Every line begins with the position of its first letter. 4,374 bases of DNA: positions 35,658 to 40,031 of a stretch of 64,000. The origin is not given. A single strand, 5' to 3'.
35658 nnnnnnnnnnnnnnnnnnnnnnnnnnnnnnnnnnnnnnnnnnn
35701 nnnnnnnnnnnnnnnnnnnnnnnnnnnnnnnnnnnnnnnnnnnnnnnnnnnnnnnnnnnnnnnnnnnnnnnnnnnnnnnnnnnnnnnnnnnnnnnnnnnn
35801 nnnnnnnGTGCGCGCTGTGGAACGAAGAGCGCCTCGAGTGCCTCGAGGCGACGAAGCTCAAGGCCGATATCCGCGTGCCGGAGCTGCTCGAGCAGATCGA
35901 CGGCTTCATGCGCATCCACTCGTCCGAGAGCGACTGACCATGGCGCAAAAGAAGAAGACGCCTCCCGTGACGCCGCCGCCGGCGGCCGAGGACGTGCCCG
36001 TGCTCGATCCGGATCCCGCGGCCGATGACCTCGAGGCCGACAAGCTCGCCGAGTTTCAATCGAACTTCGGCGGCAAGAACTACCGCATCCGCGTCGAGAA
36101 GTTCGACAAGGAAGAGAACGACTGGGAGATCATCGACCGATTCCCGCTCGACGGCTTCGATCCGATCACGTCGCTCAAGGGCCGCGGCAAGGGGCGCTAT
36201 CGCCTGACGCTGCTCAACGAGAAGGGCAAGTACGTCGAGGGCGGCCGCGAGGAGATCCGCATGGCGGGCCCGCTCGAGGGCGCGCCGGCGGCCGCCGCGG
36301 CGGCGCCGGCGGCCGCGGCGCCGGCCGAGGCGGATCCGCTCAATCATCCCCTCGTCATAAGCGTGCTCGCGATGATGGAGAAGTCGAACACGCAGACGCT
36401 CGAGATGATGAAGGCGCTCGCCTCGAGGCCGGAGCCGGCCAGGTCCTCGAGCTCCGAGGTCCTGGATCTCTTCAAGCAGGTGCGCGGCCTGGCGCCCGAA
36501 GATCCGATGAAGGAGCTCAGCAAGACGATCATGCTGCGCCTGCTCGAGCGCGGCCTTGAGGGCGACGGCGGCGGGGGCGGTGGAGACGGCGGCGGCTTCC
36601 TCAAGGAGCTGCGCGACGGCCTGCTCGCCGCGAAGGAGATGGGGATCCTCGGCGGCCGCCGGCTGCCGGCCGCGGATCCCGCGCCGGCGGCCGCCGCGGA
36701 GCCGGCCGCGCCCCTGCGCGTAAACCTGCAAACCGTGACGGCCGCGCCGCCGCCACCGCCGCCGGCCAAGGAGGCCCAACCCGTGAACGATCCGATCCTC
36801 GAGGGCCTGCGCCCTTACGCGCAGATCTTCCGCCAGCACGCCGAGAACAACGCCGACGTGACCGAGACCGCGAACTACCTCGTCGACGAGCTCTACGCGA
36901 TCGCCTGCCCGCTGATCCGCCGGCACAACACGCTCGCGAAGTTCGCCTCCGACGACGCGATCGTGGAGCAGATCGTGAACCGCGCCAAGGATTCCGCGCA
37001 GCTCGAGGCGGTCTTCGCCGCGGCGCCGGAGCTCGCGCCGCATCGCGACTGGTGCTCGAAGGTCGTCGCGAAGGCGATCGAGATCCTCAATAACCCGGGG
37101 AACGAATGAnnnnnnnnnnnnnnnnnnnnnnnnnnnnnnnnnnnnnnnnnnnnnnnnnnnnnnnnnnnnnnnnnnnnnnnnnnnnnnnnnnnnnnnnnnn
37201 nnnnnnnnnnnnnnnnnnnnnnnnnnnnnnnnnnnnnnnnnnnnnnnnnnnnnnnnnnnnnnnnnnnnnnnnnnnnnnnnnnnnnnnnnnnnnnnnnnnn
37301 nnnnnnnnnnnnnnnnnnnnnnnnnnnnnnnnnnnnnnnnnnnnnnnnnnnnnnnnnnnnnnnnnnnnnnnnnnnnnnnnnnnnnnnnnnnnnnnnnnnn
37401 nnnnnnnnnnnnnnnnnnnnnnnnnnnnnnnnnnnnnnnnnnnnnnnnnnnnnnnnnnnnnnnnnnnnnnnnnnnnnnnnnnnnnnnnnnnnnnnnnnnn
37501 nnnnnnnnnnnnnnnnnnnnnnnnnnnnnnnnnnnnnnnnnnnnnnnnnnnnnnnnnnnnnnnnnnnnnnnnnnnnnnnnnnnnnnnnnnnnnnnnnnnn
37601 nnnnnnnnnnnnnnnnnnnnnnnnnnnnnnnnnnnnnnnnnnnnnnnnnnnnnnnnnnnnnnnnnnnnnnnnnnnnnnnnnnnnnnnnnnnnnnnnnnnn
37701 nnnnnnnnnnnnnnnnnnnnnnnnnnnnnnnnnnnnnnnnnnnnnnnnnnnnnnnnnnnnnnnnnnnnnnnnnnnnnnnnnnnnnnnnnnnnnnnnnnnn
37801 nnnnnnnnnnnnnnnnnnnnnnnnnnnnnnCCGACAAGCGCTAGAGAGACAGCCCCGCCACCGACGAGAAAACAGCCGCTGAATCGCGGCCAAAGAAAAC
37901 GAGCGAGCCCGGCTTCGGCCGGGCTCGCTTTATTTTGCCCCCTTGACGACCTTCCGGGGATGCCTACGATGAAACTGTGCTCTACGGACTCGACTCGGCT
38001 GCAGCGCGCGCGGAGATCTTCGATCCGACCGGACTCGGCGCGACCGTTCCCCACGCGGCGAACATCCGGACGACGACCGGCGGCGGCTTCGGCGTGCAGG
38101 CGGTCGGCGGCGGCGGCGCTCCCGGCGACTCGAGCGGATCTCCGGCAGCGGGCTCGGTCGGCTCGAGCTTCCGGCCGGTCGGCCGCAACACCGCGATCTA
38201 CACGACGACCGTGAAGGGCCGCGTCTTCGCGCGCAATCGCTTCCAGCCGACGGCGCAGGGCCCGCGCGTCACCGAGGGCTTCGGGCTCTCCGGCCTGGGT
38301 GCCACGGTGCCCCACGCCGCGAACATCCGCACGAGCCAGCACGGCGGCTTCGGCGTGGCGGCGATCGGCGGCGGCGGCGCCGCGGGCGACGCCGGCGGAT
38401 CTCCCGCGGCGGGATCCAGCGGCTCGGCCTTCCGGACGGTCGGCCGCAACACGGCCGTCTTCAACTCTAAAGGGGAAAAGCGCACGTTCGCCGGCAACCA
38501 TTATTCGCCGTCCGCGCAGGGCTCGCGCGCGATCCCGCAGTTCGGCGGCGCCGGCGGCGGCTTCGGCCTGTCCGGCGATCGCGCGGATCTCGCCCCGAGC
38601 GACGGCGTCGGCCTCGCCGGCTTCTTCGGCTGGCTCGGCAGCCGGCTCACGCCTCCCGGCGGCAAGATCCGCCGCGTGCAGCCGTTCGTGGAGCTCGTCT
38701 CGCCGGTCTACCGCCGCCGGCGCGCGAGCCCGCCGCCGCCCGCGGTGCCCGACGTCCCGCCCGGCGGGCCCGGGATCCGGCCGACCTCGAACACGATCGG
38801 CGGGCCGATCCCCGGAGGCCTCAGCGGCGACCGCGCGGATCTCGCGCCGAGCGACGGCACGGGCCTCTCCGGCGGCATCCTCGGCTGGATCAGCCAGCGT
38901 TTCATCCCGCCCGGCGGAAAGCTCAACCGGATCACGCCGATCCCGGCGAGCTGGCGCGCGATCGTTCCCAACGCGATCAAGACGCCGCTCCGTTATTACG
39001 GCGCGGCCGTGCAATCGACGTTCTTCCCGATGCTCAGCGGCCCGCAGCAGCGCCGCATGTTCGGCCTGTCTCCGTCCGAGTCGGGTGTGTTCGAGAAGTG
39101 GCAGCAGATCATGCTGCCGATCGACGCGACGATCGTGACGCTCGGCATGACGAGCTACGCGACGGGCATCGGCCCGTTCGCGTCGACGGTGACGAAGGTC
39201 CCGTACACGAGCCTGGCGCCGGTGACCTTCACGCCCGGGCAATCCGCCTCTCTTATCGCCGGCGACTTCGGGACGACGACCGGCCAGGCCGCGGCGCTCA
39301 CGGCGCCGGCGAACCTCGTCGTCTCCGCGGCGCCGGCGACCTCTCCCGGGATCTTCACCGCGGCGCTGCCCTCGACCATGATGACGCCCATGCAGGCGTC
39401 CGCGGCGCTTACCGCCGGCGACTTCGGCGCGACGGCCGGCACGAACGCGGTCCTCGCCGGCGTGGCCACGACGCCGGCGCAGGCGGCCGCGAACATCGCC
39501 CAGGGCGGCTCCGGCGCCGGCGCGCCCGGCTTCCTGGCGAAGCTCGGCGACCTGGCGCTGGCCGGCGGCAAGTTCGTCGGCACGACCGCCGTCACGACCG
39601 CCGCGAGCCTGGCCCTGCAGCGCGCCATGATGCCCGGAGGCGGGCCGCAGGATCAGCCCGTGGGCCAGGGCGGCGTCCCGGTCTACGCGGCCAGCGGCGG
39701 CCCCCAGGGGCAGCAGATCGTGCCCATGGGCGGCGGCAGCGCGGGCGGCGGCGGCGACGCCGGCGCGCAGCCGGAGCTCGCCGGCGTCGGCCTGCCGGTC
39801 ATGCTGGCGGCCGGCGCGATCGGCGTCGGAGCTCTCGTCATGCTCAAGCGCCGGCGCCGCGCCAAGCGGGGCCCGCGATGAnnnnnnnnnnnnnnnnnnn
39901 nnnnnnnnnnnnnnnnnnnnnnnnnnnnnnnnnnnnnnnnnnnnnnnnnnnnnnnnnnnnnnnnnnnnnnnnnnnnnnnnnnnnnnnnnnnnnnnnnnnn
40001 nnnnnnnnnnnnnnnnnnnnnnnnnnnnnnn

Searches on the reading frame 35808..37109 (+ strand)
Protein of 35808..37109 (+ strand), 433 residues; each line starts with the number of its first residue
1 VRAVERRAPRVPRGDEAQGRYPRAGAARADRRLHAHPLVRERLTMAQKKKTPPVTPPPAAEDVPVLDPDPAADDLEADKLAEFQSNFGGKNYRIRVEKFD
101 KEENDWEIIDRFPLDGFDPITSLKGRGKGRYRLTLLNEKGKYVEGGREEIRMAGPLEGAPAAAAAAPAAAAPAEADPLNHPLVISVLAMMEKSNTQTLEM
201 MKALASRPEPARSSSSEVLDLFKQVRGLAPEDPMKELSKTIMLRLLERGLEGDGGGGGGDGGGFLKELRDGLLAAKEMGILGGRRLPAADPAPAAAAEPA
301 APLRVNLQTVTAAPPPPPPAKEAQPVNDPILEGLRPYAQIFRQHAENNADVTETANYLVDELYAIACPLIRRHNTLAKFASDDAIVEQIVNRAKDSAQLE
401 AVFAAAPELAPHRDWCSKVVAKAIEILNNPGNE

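Call 9: search_protein_families(library=pfam, proteins=[window:35808-37109:+], max_evalue=0.01)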
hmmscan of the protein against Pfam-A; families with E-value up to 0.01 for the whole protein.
window:35808-37109:+ (433 aa): 0 families

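Call 115: search_protein_families(library=phrogs, proteins=[window:35940-37109:+], max_evalue=0.01)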
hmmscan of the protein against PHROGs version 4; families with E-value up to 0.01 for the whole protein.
window:35940-37109:+ (389 aa): 0 families

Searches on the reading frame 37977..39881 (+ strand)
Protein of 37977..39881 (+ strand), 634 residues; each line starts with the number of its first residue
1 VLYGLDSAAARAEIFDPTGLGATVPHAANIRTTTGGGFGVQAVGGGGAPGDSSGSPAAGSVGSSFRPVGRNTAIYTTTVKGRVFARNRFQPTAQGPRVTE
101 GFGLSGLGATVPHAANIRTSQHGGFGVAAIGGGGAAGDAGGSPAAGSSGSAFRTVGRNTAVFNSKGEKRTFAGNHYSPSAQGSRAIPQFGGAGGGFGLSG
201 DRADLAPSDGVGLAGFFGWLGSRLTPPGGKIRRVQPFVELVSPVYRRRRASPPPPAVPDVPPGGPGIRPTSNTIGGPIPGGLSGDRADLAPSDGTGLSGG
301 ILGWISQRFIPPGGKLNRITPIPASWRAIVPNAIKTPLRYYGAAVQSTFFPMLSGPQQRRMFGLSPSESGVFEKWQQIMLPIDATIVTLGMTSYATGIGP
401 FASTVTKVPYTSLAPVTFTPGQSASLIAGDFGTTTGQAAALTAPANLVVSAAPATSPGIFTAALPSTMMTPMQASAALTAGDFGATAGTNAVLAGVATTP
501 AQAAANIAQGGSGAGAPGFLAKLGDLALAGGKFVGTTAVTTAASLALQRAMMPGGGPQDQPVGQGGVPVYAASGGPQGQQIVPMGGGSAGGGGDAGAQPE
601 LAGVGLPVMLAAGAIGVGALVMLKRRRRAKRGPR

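Call 9: search_protein_families(library=pfam, proteins=[window:37977-39881:+], max_evalue=0.01)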
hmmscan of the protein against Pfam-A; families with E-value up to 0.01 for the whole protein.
window:37977-39881:+ (634 aa): 0 families

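Call 115: search_protein_families(library=phrogs, proteins=[window:37977-39881:+], max_evalue=0.01)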
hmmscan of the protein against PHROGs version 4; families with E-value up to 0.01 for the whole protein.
window:37977-39881:+ (634 aa): 0 families
